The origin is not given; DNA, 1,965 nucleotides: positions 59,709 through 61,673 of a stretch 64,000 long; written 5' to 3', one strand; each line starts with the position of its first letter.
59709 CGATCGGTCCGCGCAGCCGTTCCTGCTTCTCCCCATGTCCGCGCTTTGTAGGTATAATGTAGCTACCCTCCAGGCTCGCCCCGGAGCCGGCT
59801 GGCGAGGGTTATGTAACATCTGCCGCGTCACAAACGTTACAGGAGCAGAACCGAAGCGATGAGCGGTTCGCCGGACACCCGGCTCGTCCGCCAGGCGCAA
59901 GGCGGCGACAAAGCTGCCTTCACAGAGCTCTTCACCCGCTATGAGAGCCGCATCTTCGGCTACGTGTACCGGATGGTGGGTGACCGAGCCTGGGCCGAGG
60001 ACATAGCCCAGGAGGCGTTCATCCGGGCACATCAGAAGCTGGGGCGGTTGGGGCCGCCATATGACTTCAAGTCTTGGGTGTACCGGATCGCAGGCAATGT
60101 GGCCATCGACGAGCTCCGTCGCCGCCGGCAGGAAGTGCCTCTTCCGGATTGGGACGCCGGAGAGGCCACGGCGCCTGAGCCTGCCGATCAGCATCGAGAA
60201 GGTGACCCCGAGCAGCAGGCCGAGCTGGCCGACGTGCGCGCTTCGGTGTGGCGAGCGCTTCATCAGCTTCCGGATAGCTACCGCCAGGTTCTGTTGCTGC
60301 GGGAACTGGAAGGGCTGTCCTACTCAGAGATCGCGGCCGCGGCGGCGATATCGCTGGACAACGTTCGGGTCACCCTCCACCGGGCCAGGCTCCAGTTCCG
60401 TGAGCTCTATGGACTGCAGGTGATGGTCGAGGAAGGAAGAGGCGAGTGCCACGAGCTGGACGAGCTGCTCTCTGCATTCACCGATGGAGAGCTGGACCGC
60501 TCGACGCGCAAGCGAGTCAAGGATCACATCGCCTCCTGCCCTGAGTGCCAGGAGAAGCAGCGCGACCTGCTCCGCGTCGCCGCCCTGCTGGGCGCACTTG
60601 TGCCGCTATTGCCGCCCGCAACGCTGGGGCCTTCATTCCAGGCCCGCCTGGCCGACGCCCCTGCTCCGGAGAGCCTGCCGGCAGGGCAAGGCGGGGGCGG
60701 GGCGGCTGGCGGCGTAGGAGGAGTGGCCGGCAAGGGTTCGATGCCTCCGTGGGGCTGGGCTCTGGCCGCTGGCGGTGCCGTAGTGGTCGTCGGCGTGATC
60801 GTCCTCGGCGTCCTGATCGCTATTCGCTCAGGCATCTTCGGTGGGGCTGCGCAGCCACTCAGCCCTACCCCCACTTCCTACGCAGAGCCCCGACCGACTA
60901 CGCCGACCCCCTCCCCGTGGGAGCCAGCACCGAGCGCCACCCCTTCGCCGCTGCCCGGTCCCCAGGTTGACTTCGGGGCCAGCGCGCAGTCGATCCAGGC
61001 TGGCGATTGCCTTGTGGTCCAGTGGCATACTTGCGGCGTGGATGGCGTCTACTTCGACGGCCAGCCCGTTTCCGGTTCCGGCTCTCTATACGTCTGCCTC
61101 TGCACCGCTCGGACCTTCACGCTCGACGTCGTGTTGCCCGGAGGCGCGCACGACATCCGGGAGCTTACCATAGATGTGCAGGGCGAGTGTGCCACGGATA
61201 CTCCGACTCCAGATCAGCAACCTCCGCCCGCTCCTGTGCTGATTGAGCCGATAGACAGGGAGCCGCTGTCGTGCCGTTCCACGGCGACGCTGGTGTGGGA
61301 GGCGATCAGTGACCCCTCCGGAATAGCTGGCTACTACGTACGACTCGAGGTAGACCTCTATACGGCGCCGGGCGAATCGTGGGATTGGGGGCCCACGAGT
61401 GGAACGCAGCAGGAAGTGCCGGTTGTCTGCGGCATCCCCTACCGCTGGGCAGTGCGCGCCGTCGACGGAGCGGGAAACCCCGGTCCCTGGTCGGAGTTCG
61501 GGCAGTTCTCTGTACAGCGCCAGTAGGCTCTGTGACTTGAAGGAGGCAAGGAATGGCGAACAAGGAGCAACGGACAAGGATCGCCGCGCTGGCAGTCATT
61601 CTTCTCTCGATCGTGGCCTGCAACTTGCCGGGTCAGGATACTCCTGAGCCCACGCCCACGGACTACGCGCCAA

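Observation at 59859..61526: Single-polypeptide ECF sigma / ZAS anti-sigma / TM / extracytoplasmic sensor fusion with its own ECF-type promoter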

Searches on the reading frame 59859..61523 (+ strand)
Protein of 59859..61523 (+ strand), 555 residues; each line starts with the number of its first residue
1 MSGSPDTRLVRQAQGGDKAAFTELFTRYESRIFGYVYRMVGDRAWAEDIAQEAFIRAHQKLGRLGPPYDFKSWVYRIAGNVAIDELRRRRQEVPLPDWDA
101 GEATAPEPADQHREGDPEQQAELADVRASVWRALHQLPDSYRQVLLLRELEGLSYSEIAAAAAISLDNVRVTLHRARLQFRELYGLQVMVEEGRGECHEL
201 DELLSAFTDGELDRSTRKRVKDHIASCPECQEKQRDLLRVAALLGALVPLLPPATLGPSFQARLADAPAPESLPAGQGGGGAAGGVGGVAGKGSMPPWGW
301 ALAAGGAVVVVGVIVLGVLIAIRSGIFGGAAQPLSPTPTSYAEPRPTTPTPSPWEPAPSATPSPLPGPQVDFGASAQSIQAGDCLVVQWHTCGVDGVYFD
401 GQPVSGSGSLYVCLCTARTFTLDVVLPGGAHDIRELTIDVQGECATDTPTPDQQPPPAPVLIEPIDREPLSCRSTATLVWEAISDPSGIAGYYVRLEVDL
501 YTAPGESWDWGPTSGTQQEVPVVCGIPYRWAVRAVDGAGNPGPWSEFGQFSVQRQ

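Call 3: search_protein_families(library=pfam, proteins=[window:59859-61523:+], max_evalue=0.01)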
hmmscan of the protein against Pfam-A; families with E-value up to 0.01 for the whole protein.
window:59859-61523:+ (555 aa): 5 families
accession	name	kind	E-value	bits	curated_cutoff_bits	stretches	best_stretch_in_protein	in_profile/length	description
PF04542.20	Sigma70_r2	-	3.7e-18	65.5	24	1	24-90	1-69/71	Sigma-70 region 2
PF08281.18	Sigma70_r4_2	-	1.4e-14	53.9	25.7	1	129-178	3-52/54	Sigma-70, region 4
PF13490.11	zf-HC2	-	5.9e-11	42.7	22.2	1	197-231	1-35/35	Putative zinc-finger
PF04545.22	Sigma70_r4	-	3.7e-08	33.2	24.1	1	133-181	1-49/50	Sigma-70, region 4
PF07638.17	Sigma70_ECF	-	1.3e-05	25.6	21.1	1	7-180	5-179/185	ECF sigma factor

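Call 4: search_protein_families(library=ncbifam, proteins=[window:59859-61523:+], max_evalue=0.01)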
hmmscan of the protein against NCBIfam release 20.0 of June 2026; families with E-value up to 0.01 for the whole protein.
window:59859-61523:+ (555 aa): 101 families (the best 25 are shown)
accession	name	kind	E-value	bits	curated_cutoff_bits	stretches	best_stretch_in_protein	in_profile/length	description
NF007223.0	PRK09641.1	equivalog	4.7e-37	127.6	209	1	7-181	6-181/187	RNA polymerase sigma factor SigW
NF009166.1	PRK12513.1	equivalog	5.9e-35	120.7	206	1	5-182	8-184/193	RNA polymerase sigma factor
TIGR02948.1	SigW_bacill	equivalog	1.3e-34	119.9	243.1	1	7-181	6-181/187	RNA polymerase sigma factor SigW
NF008888.0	PRK11922.1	equivalog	2.8e-34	118.7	204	1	4-183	15-195/231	RNA polymerase sigma factor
TIGR02939.1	RpoE_Sigma70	equivalog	5.8e-32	111.3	236.15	1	6-177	7-179/190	RNA polymerase sigma factor RpoE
TIGR02937.1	sigma70-ECF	superfamily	1.8e-31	109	42.9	1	20-182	2-163/165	sigma-70 family RNA polymerase sigma factor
NF004113.0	PRK05602.1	equivalog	2.9e-31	108.7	208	1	3-182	29-199/211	RNA polymerase sigma factor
TIGR02950.1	SigM_subfam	subfamily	7.2e-30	103.9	147.95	1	22-183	3-157/159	RNA polymerase sigma factor, SigM family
NF058625.1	sigma_PG0214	equivalog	1.8e-29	102.6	130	1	18-184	3-161/170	GFO_1088 family ECF-type sigma factor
NF009171.0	PRK12518.1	equivalog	4.5e-28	98.4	208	1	4-184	12-184/191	RNA polymerase sigma factor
TIGR02985.1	Sig70_bacteroi1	subfamily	5e-26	91.8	126.4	1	20-182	2-160/162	RNA polymerase sigma-70 factor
TIGR02983.1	SigE-fam_strep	subfamily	1.7e-25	89.8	141.55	1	17-184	4-158/162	SigE family RNA polymerase sigma factor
NF006089.0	PRK08241.1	subfamily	1.7e-24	86.5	240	1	10-186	13-206/343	RNA polymerase subunit sigma-70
NF007229.0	PRK09647.1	equivalog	5e-24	84.9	265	1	17-183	42-201/220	RNA polymerase sigma factor SigE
NF007216.0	PRK09638.1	equivalog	1.2e-23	83.8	194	1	6-176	5-166/180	RNA polymerase sigma factor SigY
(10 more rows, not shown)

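Call 5: find_homologous_proteins(query=window:59859-61523:+, max_evalue=0.00001)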
Query window:59859-61523:+ (555 aa): 117 proteins with E <= 0.00001 among 8000 candidates.
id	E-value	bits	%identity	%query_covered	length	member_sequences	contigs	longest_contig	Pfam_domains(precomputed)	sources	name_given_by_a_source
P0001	0.0e+0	1267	100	100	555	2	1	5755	PF13490.12,PF07638.18,PF04545.23,PF04542.21,PF08281.19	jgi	-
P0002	0.0e+0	1010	78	100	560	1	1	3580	PF13490.12,PF04545.23,PF04542.21,PF08281.19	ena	-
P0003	2.6e-266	903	70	100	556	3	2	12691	PF13490.12,PF04545.23,PF04542.21,PF08281.19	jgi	jgi:RNA polymerase sigma-70 factor (ECF subfamily)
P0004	1.8e-241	821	66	100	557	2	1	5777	PF13490.12,PF04545.23,PF04542.21,PF08281.19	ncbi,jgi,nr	ncbi:MAG: sigma-70 family RNA polymerase sigma factor [Anaerolineales bacterium]|nr:MAG: sigma-70 fa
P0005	5.5e-201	687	71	50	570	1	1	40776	PF13490.12,PF04545.23,PF04542.21,PF08281.19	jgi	-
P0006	1.4e-198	679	54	99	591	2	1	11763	PF13490.12,PF07638.18,PF04545.23,PF04542.21,PF08281.19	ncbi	-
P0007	9.7e-198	676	52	99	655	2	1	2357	PF13490.12,PF04545.23,PF04542.21,PF08281.19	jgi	jgi:RNA polymerase sigma-70 factor (ECF subfamily)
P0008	1.4e-197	676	55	99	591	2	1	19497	PF13490.12,PF04545.23,PF04542.21,PF08281.19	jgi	jgi:RNA polymerase sigma-70 factor (ECF subfamily)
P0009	2.9e-195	668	54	99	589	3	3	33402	PF13490.12,PF04545.23,PF04542.21,PF08281.19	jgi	jgi:RNA polymerase sigma-70 factor (ECF subfamily)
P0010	3.0e-194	665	52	99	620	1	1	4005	PF13490.12,PF04545.23,PF04542.21,PF08281.19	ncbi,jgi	-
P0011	1.4e-193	663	55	99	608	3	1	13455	PF13490.12,PF04545.23,PF04542.21,PF08281.19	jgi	jgi:RNA polymerase sigma-70 factor (ECF subfamily)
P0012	1.2e-192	660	67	52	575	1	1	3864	PF13490.12,PF04545.23,PF04542.21,PF08281.19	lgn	-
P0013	1.3e-192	659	52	99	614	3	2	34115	PF13490.12,PF04545.23,PF04542.21,PF08281.19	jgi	jgi:RNA polymerase sigma-70 factor (ECF subfamily)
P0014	1.3e-192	659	53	99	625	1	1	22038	PF13490.12,PF04545.23,PF04542.21,PF08281.19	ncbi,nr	ncbi:MAG: sigma-70 family RNA polymerase sigma factor [Anaerolineae bacterium]|nr:sigma-70 family RN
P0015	1.6e-192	659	52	99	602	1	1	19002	PF13490.12,PF04545.23,PF04542.21,PF08281.19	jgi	jgi:RNA polymerase sigma-70 factor (ECF subfamily)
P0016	3.6e-192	658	54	99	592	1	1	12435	PF13490.12,PF04545.23,PF04542.21,PF08281.19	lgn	-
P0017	4.8e-192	658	62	63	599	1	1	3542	PF13490.12,PF04545.23,PF04542.21,PF08281.19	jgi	jgi:RNA polymerase sigma-70 factor (ECF subfamily)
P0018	1.3e-191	656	53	99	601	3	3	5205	PF13490.12,PF04545.23,PF04542.21,PF08281.19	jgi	jgi:RNA polymerase sigma-70 factor (ECF subfamily)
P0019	1.3e-190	653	53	99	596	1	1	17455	PF13490.12,PF04545.23,PF04542.21,PF08281.19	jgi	jgi:RNA polymerase sigma-70 factor (ECF subfamily)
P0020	3.1e-190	652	52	99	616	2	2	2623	PF13490.12,PF04545.23,PF04542.21,PF08281.19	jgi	jgi:RNA polymerase sigma-70 factor (ECF subfamily)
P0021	2.8e-189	648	51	99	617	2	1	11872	PF13490.12,PF04545.23,PF04542.21,PF08281.19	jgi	jgi:RNA polymerase sigma-70 factor (ECF subfamily)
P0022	3.2e-189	648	70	52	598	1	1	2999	PF13490.12,PF04545.23,PF04542.21,PF08281.19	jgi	jgi:RNA polymerase sigma-70 factor (ECF subfamily)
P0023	5.8e-189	647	53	99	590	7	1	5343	PF13490.12,PF04545.23,PF04542.21,PF08281.19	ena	-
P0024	1.7e-188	646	53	100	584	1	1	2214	PF13490.12,PF04545.23,PF04542.21,PF08281.19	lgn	-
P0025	1.7e-188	646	52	99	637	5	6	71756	PF13490.12,PF04545.23,PF04542.21,PF08281.19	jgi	jgi:RNA polymerase sigma-70 factor (ECF subfamily)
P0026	2.3e-188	645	73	48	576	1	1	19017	PF13490.12,PF04545.23,PF04542.21,PF08281.19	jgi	-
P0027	1.7e-187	643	54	99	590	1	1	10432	PF13490.12,PF04545.23,PF04542.21,PF08281.19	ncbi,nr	ncbi:MAG: sigma-70 family RNA polymerase sigma factor [Anaerolineae bacterium]|nr:sigma-70 family RN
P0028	5.2e-187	641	53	99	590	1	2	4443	PF13490.12,PF04545.23,PF04542.21,PF08281.19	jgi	jgi:RNA polymerase sigma-70 factor (ECF subfamily)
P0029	2.6e-184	632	49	99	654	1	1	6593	PF13490.12,PF04545.23,PF04542.21,PF08281.19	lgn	-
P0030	2.9e-182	625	72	50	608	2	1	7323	PF13490.12,PF07638.18,PF04545.23,PF04542.21,PF08281.19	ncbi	-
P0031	4.4e-181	621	67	48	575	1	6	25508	PF13490.12,PF04545.23,PF04542.21,PF08281.19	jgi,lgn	jgi:RNA polymerase sigma-70 factor (ECF subfamily)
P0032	1.0e-179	617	49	99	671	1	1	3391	PF13490.12,PF07638.18,PF04545.23,PF04542.21,PF08281.19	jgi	jgi:RNA polymerase sigma-70 factor (ECF subfamily)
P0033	1.0e-176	607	51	99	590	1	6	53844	PF13490.12,PF04545.23,PF04542.21,PF08281.19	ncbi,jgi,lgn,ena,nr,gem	ncbi:MAG TPA: sigma-70 family RNA polymerase sigma factor [Anaerolineae bacterium]|nr:sigma-70 famil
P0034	1.4e-176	607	66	48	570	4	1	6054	PF13490.12,PF04545.23,PF04542.21,PF08281.19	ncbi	-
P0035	2.6e-175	602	52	99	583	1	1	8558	PF13490.12,PF07638.18,PF04545.23,PF04542.21,PF08281.19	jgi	-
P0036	4.6e-175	602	68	52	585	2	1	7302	PF13490.12,PF04545.23,PF04542.21,PF08281.19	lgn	-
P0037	2.8e-173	596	73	41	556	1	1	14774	PF13490.12,PF04545.23,PF04542.21,PF08281.19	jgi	jgi:RNA polymerase sigma factor (sigma-70 family)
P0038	8.1e-172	591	46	33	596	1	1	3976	PF13490.12,PF04545.23,PF04542.21,PF08281.19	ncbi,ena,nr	ncbi:MAG TPA: sigma-70 family RNA polymerase sigma factor [Chloroflexi bacterium]|nr:sigma-70 family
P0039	6.0e-171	588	49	99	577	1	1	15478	PF13490.12,PF04545.23,PF04542.21,PF08281.19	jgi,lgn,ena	-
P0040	7.8e-170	584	75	48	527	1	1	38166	PF13490.12,PF04545.23,PF04542.21,PF08281.19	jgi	jgi:RNA polymerase sigma factor (sigma-70 family)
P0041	8.7e-170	584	50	99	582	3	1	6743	PF13490.12,PF04545.23,PF04542.21,PF08281.19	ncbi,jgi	ncbi:MAG: sigma-70 family RNA polymerase sigma factor [Anaerolineae bacterium]|jgi:RNA polymerase si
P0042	1.2e-169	584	69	48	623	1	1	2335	PF13490.12,PF07638.18,PF04545.23,PF04542.21,PF08281.19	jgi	jgi:RNA polymerase sigma-70 factor (ECF subfamily)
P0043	5.8e-168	578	65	48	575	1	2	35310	PF13490.12,PF04545.23,PF04542.21,PF08281.19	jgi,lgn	jgi:RNA polymerase sigma-70 factor (ECF subfamily)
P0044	2.3e-163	563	50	99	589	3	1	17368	PF13490.12,PF04545.23,PF04542.21,PF08281.19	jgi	jgi:RNA polymerase sigma-70 factor (ECF subfamily)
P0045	4.6e-157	542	69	48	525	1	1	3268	PF13490.12,PF04545.23,PF04542.21,PF08281.19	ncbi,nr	ncbi:MAG: sigma-70 family RNA polymerase sigma factor [Anaerolineae bacterium]|nr:sigma-70 family RN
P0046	8.5e-149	515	55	77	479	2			PF13490.12,PF04545.23,PF04542.21,PF08281.19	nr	nr:sigma-70 family RNA polymerase sigma factor [Anaerolineae bacterium]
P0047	2.7e-135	470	49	85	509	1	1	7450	PF13490.12,PF04545.23,PF08281.19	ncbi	ncbi:MAG: sigma-70 family RNA polymerase sigma factor, partial [Anaerolineae bacterium]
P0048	1.3e-123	432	60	66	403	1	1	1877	PF13490.12,PF04545.23,PF16158.12,PF04542.21,PF08281.19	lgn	-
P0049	2.5e-121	424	71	47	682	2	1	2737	PF13490.12,PF04545.23,PF16158.12,PF04542.21,PF08281.19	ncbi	-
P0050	2.5e-120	421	71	48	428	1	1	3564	PF13490.12,PF04545.23,PF16158.12,PF04542.21,PF08281.19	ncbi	ncbi:MAG: sigma-70 family RNA polymerase sigma factor, partial [Anaerolineae bacterium]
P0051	4.6e-117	410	68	48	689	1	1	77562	PF13490.12,PF22233.3,PF04545.23,PF16158.12,PF04542.21,PF08281.19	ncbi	-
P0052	6.2e-116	406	69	48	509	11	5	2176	PF13490.12,PF22233.3,PF04545.23,PF16158.12,PF04542.21,PF08281.19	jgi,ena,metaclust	metaclust:\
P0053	3.4e-115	404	46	76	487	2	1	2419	PF13490.12,PF04545.23,PF08281.19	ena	-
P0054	3.8e-115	404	69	48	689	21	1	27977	PF13490.12,PF22233.3,PF04545.23,PF16158.12,PF04542.21,PF08281.19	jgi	jgi:RNA polymerase sigma-70 factor (ECF subfamily)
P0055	2.2e-114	401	70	47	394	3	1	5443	PF13490.12,PF07638.18,PF22233.3,PF04545.23,PF04542.21,PF08281.19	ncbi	ncbi:MAG: sigma-70 family RNA polymerase sigma factor, partial [Anaerolineae bacterium]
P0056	9.3e-113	396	-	-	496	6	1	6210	PF13490.12,PF22233.3,PF04545.23,PF16158.12,PF04542.21,PF08281.19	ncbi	ncbi:MAG: sigma-70 family RNA polymerase sigma factor, partial [Anaerolineae bacterium]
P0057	6.7e-112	393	67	48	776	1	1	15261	PF13490.12,PF22233.3,PF04545.23,PF16158.12,PF04542.21,PF08281.19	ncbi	-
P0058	6.5e-95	337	63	47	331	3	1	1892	PF04542.21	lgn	-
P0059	1.2e-67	247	51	47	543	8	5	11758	PF13490.12,PF04545.23,PF04542.21,PF08281.19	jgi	jgi:RNA polymerase sigma factor (sigma-70 family)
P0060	1.8e-67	246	46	48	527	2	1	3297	PF13490.12,PF04545.23,PF04542.21,PF08281.19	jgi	jgi:RNA polymerase sigma-70 factor (ECF subfamily)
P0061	3.4e-66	242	45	49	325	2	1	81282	PF13490.12,PF04545.23,PF04542.21,PF08281.19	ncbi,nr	ncbi:MAG: sigma-70 family RNA polymerase sigma factor, partial [Anaerolineales bacterium]|nr:sigma-7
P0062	1.8e-64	236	44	51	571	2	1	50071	PF13490.12,PF04542.21,PF08281.19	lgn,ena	-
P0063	3.8e-63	232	46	45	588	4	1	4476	PF13490.12,PF04545.23,PF04542.21,PF08281.19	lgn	-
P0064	5.0e-63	232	48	45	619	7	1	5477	PF13490.12,PF04545.23,PF04542.21,PF08281.19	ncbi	-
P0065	1.9e-62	230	45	48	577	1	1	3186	PF13490.12,PF04542.21,PF08281.19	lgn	-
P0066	6.7e-62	228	46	48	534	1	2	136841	PF13490.12,PF04545.23,PF04542.21,PF08281.19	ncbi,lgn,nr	ncbi:MAG: sigma-70 family RNA polymerase sigma factor [Anaerolineales bacterium]|nr:sigma-70 family 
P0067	6.9e-60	221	45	44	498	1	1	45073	PF13490.12,PF04545.23,PF04542.21,PF08281.19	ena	-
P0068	7.8e-60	221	37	68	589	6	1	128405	PF13490.12,PF04542.21,PF08281.19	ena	-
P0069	5.2e-59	218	44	47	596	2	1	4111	PF13490.12,PF04545.23,PF04542.21,PF08281.19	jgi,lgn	jgi:RNA polymerase sigma-70 factor (ECF subfamily)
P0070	2.0e-57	213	47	42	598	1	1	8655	PF13490.12,PF22233.3,PF04545.23,PF04542.21,PF08281.19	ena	-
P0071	1.4e-52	197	39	63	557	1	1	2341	PF13490.12,PF04545.23,PF04542.21,PF08281.19,PF08239.18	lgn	-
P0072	1.3e-49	187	40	41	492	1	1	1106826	PF13490.12,PF07638.18,PF04545.23,PF04542.21,PF08281.19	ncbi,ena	-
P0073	6.8e-30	122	38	33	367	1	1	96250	PF17957.8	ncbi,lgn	-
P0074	2.7e-27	114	36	41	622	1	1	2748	PF07638.18,PF04545.23,PF04542.21,PF08281.19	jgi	-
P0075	2.6e-26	110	37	48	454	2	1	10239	PF07638.18,PF04545.23,PF04542.21,PF08281.19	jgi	-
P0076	9.0e-26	109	33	45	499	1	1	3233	PF07638.18,PF04545.23,PF04542.21,PF08281.19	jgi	jgi:RNA polymerase sigma factor (sigma-70 family)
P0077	1.9e-24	104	33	44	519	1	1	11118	PF07638.18,PF04545.23,PF04542.21,PF08281.19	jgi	jgi:RNA polymerase sigma factor (sigma-70 family)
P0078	2.5e-24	104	34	45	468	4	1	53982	PF07638.18,PF04545.23,PF04542.21,PF08281.19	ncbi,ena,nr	ncbi:MAG TPA: sigma-70 family RNA polymerase sigma factor [Solirubrobacteraceae bacterium]|nr:sigma-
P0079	1.2e-23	102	34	42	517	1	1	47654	PF07638.18,PF04545.23,PF04542.21,PF08281.19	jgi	jgi:RNA polymerase sigma factor (sigma-70 family)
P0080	1.5e-23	101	36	42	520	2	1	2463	PF07638.18,PF04545.23,PF04542.21,PF08281.19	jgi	jgi:RNA polymerase sigma factor (sigma-70 family)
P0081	2.0e-23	101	31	45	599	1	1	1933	PF04545.23,PF04542.21,PF08281.19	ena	-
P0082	6.0e-23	99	35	44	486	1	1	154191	PF04545.23,PF04542.21,PF08281.19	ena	-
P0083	2.2e-22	97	31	44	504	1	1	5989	PF07638.18,PF04545.23,PF04542.21,PF08281.19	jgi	jgi:RNA polymerase sigma factor (sigma-70 family)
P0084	4.3e-22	96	33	45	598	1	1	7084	PF07638.18,PF04545.23,PF04542.21,PF08281.19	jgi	jgi:RNA polymerase sigma factor (sigma-70 family)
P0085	7.1e-22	96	32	46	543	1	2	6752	PF07638.18,PF04545.23,PF04542.21,PF08281.19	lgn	-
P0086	8.9e-22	95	38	31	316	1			PF07638.18,PF04545.23,PF04542.21,PF08281.19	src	-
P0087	9.7e-22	95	38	31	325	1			PF07638.18,PF04545.23,PF04542.21,PF08281.19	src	-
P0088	1.3e-21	95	35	46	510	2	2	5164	PF07638.18,PF04545.23,PF04542.21,PF08281.19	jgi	jgi:RNA polymerase sigma factor (sigma-70 family)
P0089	1.2e-20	92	35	44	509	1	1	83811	PF04545.23,PF04542.21,PF08281.19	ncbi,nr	ncbi:MAG: sigma-70 family RNA polymerase sigma factor, partial [Solirubrobacteraceae bacterium]|nr:s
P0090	1.5e-19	88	32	44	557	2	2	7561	PF04545.23,PF04542.21,PF08281.19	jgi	jgi:RNA polymerase sigma factor (sigma-70 family)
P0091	3.6e-19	87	29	45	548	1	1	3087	PF04542.21,PF08281.19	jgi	jgi:RNA polymerase sigma factor (sigma-70 family)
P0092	5.4e-19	86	38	32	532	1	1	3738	PF07638.18,PF04545.23,PF04542.21,PF08281.19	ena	-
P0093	4.7e-18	83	29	46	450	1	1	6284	PF07638.18,PF04545.23,PF04542.21,PF08281.19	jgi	jgi:RNA polymerase sigma factor (sigma-70 family)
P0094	1.6e-16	78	30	45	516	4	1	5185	PF04542.21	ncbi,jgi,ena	jgi:RNA polymerase sigma factor (sigma-70 family)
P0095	5.8e-16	76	34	40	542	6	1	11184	PF04542.21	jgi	jgi:RNA polymerase sigma factor (sigma-70 family)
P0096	7.8e-15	72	26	46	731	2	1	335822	PF13490.12,PF04542.21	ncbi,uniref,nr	ncbi:sigma-70 family RNA polymerase sigma factor [Amycolatopsis vastitatis]|uniref:RNA polymerase su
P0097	2.3e-14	71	31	45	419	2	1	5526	PF04545.23,PF04542.21,PF08281.19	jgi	jgi:RNA polymerase sigma factor (sigma-70 family)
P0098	2.6e-14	71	28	59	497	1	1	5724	PF05270.20,PF04542.21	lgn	-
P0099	6.6e-14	69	27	63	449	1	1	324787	PF07638.18,PF04545.23,PF04542.21,PF08281.19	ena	-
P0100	1.3e-13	69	28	45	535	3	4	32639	PF04542.21,PF08281.19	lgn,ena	-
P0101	2.0e-13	68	28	46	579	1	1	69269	PF13490.12,PF04542.21,PF08281.19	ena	-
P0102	2.1e-13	68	26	46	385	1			PF13490.12,PF04542.21,PF08281.19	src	-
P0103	2.3e-12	64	25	46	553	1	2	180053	PF04542.21,PF08281.19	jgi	jgi:RNA polymerase sigma factor (sigma-70 family)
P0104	1.0e-11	62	28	47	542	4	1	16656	PF13490.12,PF04542.21,PF08281.19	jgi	-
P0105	2.3e-10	58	33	43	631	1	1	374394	PF04542.21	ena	-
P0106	9.0e-10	56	32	26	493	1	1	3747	PF07638.18,PF04545.23,PF04542.21,PF08281.19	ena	-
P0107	3.5e-9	54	29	29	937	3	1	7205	PF06537.17,PF04545.23,PF04542.21,PF08281.19,PF13442.12,PF00034.27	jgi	jgi:RNA polymerase sigma factor (sigma-70 family)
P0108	4.0e-9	54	36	30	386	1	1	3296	PF04545.23,PF04542.21,PF08281.19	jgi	jgi:RNA polymerase sigma factor (sigma-70 family)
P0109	9.2e-9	52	35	31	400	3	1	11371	PF04545.23,PF04542.21,PF08281.19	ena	-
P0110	2.3e-8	51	25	42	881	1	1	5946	PF13490.12,PF04542.21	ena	-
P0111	8.6e-8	49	32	30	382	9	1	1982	PF04545.23,PF04542.21,PF08281.19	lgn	-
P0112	9.2e-8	49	26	44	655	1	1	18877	PF08305.18,PF04542.21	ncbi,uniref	ncbi:sigma-70 family RNA polymerase sigma factor [Streptomyces sp. NPDC060031]|uniref:sigma-70 famil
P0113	3.0e-7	47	29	34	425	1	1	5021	PF04545.23,PF04542.21,PF08281.19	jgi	jgi:RNA polymerase sigma factor (sigma-70 family)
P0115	9.5e-7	46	27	44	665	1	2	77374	PF08305.18,PF04542.21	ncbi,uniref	ncbi:sigma-70 family RNA polymerase sigma factor [Streptomyces sp. NPDC057011]|uniref:sigma-70 famil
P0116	6.4e-6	43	30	39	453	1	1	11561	PF04542.21,PF08281.19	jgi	jgi:RNA polymerase sigma factor (sigma-70 family)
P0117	7.4e-6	43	29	44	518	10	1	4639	PF04542.21,PF08281.19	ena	-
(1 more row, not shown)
